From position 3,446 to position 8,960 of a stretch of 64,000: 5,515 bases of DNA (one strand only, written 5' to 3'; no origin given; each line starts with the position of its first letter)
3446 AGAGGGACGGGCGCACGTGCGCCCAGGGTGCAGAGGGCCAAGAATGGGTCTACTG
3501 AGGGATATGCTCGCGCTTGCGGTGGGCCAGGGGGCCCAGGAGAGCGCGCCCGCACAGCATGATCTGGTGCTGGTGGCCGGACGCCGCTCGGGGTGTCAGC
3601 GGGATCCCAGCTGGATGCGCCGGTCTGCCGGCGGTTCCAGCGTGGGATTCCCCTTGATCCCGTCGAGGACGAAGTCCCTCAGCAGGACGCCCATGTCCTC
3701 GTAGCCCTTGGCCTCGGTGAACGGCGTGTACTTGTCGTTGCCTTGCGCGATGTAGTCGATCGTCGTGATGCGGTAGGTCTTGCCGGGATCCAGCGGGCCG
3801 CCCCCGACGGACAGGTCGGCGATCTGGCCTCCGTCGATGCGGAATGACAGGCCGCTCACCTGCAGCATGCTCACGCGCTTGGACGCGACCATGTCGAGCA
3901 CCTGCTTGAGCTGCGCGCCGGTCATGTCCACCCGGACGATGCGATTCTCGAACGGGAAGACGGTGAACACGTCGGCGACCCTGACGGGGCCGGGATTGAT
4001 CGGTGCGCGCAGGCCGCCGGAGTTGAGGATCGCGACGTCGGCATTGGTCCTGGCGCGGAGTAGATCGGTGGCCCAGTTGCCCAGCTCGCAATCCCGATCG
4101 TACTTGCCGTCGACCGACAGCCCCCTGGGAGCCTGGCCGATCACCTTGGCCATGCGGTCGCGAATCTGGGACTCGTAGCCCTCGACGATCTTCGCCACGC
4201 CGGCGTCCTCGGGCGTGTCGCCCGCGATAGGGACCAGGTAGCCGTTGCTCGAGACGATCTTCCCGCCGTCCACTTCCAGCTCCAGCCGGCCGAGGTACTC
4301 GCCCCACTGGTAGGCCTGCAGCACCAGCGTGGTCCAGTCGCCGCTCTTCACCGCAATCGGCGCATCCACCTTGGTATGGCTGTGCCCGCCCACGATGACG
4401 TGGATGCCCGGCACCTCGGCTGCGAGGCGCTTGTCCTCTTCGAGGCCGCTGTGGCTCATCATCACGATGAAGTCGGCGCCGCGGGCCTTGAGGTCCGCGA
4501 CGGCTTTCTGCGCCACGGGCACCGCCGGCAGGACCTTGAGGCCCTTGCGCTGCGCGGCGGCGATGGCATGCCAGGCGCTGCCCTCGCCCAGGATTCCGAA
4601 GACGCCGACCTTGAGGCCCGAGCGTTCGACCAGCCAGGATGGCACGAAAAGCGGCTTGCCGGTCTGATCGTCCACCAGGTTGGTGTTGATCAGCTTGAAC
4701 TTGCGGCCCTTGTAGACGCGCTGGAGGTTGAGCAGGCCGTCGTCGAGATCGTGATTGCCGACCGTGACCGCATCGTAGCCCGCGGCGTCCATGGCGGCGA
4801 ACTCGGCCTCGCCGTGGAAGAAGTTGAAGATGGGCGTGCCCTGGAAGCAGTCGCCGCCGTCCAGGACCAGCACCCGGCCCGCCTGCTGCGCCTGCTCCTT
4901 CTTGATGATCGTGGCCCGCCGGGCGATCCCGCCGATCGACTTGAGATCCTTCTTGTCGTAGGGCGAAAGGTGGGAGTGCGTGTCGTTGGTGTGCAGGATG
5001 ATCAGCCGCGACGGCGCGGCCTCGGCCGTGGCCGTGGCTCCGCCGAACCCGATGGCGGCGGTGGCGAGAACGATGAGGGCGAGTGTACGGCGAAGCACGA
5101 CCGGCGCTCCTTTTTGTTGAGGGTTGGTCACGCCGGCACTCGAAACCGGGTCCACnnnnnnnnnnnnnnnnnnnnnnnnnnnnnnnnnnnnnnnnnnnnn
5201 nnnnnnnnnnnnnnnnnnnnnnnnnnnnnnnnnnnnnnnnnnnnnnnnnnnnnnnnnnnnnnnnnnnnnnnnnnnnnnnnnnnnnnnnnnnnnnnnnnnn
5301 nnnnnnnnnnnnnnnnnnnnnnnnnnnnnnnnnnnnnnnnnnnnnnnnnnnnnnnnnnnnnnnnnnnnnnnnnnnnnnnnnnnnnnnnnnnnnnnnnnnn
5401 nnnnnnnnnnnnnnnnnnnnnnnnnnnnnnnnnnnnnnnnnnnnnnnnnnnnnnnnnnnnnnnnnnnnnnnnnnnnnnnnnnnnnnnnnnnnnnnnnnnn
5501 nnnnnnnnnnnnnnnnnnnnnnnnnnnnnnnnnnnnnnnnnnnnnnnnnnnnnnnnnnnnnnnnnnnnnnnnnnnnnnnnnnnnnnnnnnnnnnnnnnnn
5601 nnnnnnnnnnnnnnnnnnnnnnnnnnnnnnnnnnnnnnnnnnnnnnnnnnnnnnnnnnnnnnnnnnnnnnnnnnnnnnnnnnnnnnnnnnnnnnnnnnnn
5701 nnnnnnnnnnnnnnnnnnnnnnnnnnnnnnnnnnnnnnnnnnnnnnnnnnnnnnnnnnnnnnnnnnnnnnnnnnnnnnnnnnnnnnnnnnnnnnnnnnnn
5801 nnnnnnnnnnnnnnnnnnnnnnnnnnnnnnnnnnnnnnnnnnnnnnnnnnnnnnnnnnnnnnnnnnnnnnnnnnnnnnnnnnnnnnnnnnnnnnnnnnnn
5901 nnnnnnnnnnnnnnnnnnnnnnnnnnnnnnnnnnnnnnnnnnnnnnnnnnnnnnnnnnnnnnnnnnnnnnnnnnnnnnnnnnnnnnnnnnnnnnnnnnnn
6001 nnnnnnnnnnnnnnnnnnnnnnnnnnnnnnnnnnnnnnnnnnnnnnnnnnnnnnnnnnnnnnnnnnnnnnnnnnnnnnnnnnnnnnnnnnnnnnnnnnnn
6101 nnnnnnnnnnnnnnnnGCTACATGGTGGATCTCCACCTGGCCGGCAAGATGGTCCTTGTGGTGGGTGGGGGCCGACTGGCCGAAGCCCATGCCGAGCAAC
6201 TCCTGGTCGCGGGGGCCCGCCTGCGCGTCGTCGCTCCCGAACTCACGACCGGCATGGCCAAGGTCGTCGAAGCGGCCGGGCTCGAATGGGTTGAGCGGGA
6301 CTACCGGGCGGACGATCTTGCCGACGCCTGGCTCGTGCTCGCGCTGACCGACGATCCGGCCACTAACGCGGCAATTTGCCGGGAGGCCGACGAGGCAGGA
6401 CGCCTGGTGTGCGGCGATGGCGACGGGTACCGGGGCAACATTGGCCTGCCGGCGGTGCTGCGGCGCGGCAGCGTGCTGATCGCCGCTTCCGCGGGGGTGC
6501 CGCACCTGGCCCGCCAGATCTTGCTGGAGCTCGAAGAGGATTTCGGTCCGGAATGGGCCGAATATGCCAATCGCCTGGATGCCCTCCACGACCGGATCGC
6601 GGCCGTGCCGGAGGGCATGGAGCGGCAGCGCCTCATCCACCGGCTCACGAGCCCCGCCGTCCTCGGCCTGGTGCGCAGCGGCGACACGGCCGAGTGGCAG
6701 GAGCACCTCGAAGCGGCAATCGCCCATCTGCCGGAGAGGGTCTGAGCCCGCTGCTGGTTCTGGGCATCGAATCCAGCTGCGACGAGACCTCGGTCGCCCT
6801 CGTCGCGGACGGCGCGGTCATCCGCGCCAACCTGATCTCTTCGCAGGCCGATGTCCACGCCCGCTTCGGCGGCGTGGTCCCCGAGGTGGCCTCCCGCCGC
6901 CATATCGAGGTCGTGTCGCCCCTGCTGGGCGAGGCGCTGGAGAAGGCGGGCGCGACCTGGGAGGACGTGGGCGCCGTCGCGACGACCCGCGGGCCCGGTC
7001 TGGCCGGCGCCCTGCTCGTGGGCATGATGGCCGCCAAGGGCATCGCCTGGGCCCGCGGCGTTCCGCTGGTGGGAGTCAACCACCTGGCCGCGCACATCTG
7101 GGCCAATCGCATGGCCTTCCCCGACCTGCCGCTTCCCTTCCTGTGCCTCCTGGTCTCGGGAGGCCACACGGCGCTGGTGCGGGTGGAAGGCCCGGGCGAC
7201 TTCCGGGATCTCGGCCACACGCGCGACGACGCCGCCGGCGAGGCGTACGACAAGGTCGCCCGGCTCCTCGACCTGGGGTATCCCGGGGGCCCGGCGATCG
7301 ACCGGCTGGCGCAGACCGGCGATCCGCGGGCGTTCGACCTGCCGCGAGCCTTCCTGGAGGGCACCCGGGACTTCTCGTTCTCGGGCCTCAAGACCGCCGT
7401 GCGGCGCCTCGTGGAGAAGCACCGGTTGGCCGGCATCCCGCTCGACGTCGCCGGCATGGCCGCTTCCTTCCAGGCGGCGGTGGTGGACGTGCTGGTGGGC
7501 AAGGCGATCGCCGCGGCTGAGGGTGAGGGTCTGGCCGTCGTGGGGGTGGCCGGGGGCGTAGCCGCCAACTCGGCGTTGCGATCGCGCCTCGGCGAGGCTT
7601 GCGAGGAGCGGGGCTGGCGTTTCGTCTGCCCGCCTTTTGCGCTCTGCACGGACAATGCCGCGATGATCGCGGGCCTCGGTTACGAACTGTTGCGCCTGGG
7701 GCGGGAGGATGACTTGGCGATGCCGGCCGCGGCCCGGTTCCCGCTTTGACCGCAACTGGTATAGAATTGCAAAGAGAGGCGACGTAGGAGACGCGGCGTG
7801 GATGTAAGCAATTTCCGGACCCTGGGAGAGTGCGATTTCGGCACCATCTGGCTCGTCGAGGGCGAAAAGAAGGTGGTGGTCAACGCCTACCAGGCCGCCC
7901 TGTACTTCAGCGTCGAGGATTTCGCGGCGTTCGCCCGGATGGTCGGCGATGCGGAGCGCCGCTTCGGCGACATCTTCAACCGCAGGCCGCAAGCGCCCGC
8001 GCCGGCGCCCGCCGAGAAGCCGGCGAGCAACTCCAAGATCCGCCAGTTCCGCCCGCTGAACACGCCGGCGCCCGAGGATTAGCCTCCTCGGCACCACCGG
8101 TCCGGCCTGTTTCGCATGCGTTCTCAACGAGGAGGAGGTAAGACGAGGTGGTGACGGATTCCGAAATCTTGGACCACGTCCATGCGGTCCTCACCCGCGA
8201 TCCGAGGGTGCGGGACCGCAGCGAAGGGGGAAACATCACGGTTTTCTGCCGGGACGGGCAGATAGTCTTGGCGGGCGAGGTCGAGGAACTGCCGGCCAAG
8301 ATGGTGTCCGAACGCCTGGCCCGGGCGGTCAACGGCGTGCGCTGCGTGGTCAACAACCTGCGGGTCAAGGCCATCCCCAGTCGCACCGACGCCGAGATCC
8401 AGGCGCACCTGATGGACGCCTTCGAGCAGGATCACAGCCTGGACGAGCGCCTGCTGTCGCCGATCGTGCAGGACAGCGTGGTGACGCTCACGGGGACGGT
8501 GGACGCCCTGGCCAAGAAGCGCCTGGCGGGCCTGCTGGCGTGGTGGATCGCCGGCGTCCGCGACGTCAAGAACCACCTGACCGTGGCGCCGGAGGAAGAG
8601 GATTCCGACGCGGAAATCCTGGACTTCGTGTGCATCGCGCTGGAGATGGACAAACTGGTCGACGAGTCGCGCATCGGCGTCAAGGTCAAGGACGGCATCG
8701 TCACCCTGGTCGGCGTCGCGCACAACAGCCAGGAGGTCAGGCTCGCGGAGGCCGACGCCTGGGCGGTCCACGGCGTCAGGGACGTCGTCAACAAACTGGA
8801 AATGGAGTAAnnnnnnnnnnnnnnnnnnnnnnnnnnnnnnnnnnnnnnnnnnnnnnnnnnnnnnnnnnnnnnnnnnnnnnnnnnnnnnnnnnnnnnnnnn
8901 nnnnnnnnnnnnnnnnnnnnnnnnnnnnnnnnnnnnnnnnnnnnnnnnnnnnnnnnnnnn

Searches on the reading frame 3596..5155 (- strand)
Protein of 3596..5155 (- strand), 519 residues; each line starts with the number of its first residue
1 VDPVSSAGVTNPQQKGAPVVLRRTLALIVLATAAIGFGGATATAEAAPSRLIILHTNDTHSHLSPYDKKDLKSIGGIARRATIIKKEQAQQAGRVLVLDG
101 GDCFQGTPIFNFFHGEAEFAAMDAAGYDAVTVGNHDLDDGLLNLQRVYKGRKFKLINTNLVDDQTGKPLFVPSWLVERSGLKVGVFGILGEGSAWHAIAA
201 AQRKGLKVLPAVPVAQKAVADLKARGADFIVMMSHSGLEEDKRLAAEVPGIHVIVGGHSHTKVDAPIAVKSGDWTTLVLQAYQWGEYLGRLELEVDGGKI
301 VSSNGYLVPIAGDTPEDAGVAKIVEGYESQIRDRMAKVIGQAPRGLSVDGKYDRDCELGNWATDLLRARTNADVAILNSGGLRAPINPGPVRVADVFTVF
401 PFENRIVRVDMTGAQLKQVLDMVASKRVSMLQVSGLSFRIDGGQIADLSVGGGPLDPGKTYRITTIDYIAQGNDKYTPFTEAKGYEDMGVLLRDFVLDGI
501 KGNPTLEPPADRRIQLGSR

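Call 31: search_protein_families(library=pfam, proteins=[window:3596-5155:-], max_evalue=0.0001)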
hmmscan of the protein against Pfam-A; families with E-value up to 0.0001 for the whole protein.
window:3596-5155:- (519 aa): 2 families
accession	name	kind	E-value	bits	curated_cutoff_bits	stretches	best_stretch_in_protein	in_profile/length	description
PF02872.23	5_nucleotid_C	-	1.9e-37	129.3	23.6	1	338-480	1-157/158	5'-nucleotidase, C-terminal domain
PF00149.33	Metallophos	-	9.4e-11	42.9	21.5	1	53-261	3-190/191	Calcineurin-like phosphoesterase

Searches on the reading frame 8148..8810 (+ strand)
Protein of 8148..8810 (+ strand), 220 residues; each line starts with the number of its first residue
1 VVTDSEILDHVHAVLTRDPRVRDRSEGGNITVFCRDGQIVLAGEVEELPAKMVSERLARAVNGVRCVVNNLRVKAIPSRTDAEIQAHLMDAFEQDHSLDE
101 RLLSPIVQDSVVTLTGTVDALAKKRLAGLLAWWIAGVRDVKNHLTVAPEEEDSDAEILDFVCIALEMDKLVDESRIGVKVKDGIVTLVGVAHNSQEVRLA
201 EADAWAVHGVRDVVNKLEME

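Call 30: search_protein_families(library=pfam, proteins=[window:8148-8810:+], max_evalue=0.0001)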
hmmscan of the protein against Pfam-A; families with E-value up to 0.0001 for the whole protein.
window:8148-8810:+ (220 aa): 1 family
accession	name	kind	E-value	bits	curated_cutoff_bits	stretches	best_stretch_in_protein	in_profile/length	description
PF04972.22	BON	-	4.9e-35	120.1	27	3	154-218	2-66/69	BON domain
